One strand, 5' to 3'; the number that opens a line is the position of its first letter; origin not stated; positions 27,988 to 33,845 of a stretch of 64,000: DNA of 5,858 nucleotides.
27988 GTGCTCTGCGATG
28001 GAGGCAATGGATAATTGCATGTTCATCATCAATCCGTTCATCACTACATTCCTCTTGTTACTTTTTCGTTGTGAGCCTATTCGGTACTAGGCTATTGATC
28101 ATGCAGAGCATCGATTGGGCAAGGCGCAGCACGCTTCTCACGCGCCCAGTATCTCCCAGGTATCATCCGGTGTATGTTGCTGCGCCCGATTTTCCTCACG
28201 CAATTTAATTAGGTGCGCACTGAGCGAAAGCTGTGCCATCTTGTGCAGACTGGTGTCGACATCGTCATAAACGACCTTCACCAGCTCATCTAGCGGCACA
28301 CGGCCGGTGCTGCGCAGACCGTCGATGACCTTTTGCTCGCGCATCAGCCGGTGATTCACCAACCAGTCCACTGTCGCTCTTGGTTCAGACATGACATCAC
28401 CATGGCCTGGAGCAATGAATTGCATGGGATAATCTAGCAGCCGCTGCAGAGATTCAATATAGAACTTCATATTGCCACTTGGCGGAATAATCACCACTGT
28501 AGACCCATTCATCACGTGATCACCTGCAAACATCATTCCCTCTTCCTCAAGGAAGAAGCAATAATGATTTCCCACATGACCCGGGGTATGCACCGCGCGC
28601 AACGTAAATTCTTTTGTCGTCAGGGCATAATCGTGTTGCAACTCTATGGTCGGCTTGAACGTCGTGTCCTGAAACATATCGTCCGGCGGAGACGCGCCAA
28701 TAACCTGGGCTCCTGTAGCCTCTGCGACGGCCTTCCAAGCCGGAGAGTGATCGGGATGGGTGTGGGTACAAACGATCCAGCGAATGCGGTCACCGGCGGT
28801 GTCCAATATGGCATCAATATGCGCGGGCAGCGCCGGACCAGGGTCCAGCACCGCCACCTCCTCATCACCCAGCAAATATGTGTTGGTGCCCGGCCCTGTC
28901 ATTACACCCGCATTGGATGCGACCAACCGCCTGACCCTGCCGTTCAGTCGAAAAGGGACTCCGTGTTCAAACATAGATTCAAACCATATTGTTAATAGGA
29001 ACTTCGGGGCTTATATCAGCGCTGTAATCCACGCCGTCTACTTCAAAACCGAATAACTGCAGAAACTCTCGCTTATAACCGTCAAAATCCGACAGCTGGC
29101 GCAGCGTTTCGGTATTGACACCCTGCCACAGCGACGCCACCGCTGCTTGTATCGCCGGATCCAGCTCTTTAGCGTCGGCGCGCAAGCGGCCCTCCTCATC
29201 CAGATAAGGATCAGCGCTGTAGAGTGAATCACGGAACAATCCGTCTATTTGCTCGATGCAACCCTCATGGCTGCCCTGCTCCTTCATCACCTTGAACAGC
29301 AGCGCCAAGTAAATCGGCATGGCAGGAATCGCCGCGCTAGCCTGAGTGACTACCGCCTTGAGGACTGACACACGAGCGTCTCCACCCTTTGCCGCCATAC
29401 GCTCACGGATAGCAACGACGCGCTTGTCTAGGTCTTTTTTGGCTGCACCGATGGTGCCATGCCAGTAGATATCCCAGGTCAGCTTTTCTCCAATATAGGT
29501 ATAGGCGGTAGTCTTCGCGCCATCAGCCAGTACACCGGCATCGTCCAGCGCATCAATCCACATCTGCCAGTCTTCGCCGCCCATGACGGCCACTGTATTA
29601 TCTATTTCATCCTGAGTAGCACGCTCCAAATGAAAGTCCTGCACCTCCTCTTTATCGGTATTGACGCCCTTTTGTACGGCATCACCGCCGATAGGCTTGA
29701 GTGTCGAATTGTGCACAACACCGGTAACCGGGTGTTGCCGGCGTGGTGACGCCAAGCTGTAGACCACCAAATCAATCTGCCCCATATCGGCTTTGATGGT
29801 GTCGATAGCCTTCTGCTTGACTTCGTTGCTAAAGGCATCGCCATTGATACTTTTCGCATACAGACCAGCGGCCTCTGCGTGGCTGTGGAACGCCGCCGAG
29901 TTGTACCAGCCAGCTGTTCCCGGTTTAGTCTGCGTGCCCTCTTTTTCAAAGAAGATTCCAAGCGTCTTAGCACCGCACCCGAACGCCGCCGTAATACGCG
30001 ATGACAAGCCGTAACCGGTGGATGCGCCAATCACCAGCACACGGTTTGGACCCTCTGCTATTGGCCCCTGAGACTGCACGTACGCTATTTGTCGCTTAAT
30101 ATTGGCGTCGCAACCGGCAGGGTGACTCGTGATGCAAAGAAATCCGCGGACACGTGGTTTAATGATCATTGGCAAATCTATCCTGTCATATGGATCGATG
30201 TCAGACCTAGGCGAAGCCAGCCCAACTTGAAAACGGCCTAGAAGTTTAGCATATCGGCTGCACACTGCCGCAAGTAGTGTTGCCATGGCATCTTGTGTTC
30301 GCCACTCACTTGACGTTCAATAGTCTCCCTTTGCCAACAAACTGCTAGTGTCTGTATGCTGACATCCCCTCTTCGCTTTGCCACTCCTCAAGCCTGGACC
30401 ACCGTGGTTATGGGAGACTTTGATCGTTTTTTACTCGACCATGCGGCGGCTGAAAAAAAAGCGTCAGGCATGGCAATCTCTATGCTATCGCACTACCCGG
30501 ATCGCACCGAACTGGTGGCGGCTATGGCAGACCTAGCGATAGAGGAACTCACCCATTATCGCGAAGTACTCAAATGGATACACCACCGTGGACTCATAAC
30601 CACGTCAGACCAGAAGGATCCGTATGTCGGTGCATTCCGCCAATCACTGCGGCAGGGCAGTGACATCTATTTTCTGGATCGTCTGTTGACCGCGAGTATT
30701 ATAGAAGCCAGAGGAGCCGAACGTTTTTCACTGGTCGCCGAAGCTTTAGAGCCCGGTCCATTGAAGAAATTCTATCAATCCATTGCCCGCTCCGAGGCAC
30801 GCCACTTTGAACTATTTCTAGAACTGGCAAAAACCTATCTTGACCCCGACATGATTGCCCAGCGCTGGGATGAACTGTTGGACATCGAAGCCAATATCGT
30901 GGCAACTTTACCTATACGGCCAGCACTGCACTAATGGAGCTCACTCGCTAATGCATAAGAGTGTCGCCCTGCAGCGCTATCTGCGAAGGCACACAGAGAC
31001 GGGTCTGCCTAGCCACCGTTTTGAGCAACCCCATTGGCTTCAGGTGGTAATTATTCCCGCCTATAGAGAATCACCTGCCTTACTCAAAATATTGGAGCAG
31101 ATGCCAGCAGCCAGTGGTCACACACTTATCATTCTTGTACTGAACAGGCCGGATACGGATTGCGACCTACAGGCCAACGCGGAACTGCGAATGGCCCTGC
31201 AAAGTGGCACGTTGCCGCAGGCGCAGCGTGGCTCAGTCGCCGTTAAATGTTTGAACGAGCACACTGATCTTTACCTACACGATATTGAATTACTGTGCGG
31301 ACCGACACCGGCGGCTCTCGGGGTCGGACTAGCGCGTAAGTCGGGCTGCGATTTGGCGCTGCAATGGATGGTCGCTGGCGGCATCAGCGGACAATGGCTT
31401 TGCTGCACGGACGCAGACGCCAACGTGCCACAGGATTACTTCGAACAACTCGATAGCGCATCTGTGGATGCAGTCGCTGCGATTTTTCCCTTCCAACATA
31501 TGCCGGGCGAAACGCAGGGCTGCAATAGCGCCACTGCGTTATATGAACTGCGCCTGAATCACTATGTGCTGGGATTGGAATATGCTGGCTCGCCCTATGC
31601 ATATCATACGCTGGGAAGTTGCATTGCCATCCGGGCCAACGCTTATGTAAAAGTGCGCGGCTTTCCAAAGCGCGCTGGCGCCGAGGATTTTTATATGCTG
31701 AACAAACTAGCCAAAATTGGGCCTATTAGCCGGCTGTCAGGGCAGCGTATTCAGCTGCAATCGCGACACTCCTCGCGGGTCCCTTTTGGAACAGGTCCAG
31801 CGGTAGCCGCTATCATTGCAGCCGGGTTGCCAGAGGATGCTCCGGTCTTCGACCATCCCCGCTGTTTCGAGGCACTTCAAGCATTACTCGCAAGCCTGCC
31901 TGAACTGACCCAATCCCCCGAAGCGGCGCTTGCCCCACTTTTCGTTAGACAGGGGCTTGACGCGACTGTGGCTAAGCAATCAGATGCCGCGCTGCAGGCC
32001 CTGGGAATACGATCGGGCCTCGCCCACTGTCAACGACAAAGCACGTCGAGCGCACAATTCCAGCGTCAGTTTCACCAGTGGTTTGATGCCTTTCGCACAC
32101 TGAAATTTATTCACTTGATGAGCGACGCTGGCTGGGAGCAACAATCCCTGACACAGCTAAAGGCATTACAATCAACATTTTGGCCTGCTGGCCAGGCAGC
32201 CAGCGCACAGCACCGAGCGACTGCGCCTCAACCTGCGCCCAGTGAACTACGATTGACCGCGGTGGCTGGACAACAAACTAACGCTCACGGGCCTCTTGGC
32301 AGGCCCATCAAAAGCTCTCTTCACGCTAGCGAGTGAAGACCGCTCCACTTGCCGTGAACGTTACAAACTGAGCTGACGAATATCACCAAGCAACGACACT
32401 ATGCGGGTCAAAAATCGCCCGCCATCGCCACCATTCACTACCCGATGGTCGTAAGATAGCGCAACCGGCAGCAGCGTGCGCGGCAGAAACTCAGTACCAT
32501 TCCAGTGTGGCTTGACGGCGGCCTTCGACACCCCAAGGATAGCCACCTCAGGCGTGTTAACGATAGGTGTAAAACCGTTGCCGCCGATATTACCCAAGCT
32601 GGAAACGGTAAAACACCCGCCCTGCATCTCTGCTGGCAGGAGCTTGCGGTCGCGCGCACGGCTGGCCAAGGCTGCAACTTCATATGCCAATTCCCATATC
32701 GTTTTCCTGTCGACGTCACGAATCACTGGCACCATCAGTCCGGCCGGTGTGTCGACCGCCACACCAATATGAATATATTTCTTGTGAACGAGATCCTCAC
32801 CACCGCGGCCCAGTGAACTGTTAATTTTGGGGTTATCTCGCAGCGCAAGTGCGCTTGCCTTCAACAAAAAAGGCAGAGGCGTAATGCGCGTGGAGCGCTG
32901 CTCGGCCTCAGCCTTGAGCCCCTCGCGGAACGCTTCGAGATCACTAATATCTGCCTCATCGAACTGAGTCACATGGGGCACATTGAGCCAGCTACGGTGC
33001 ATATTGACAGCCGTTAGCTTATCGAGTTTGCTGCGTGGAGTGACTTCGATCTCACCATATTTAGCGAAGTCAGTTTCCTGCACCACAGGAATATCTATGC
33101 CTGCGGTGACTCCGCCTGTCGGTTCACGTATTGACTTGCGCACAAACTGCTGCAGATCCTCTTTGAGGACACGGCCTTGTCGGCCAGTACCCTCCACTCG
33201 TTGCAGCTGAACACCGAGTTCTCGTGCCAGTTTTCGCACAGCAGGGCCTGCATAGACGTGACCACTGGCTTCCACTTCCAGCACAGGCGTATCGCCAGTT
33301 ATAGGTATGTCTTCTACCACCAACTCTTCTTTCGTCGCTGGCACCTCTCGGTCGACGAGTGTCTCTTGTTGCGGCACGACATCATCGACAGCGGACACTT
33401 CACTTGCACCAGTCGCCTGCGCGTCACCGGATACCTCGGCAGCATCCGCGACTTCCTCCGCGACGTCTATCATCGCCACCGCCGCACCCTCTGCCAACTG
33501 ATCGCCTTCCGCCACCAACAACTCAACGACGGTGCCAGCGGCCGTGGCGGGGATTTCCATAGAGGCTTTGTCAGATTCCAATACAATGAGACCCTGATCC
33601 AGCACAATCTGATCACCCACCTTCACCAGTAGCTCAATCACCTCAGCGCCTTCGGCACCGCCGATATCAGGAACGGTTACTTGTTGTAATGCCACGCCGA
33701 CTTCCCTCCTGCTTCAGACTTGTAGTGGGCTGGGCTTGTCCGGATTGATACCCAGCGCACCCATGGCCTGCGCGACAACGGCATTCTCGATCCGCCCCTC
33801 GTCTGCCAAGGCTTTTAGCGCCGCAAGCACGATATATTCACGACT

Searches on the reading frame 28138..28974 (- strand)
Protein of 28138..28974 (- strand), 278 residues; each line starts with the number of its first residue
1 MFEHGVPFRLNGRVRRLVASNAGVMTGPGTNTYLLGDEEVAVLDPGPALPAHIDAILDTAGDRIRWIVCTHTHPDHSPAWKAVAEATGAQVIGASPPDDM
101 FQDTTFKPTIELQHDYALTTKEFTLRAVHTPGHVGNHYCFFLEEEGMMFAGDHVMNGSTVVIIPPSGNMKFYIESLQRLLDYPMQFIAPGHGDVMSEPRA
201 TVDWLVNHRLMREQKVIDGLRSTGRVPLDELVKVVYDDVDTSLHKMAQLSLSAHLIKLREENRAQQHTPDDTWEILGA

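Call 26: search_protein_families(library=pfam, proteins=[window:28138-28974:-], max_evalue=0.000001)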
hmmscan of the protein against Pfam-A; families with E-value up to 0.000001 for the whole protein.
window:28138-28974:- (278 aa): 2 families
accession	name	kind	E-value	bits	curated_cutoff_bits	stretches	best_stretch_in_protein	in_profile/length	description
PF00753.33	Lactamase_B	-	8.9e-19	68.6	22.7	1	28-191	4-196/196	Metallo-beta-lactamase superfamily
PF17778.7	BLACT_WH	-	2.9e-13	50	22.8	1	229-273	3-46/46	Beta-lactamase associated winged helix domain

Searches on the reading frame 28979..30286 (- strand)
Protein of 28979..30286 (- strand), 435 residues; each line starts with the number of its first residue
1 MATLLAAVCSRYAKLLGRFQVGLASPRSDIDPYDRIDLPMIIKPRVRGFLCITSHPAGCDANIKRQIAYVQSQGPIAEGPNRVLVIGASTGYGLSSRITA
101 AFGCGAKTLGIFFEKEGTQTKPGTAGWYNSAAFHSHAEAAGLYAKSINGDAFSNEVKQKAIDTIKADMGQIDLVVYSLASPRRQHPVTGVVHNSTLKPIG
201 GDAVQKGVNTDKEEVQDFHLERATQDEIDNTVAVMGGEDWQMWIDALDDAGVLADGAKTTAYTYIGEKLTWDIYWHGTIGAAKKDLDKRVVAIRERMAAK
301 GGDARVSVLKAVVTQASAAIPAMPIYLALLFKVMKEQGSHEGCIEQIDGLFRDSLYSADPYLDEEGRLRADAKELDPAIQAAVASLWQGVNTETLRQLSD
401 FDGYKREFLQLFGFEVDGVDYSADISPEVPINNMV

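Call 26: search_protein_families(library=pfam, proteins=[window:28979-30286:-], max_evalue=0.000001)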
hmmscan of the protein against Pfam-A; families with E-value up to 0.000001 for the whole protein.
window:28979-30286:- (435 aa): 3 families
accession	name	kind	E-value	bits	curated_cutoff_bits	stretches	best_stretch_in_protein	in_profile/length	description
PF12241.14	Enoyl_reductase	-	3e-109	364.3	22.1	1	121-356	1-236/236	Trans-2-enoyl-CoA reductase catalytic region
PF12242.14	Eno-Rase_NADH_b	-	1.5e-36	124.5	23.4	1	41-118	1-78/79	NAD(P)H binding domain of trans-2-enoyl-CoA reductase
PF07055.18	Eno-Rase_FAD_bd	-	1e-26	93.5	25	1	362-425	1-64/64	Enoyl reductase FAD binding domain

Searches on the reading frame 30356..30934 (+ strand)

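Call 26: search_protein_families(library=pfam, proteins=[window:30356-30934:+], max_evalue=0.000001)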
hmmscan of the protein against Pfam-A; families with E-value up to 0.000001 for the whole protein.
window:30356-30934:+ (192 aa): 1 family
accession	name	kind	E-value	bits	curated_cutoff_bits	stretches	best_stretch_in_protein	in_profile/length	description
PF06175.17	MiaE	-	3.8e-42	144.8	27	1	6-192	10-198/199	tRNA-(MS[2]IO[6]A)-hydroxylase (MiaE)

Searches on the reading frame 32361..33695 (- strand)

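Call 26: search_protein_families(library=pfam, proteins=[window:32361-33695:-], max_evalue=0.000001)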
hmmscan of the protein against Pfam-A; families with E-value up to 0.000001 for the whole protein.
window:32361-33695:- (444 aa): 3 families
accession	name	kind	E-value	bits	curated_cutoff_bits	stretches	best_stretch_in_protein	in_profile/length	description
PF00198.28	2-oxoacid_dh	-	1.1e-75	254.4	23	1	216-442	4-230/232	2-oxoacid dehydrogenases acyltransferase (catalytic domain)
PF00364.28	Biotin_lipoyl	-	2.8e-17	62.7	22.1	1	5-76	2-73/73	Biotin-requiring enzyme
PF02817.22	E3_binding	-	2.2e-14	53.8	23.7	1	147-182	1-36/36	e3 binding domain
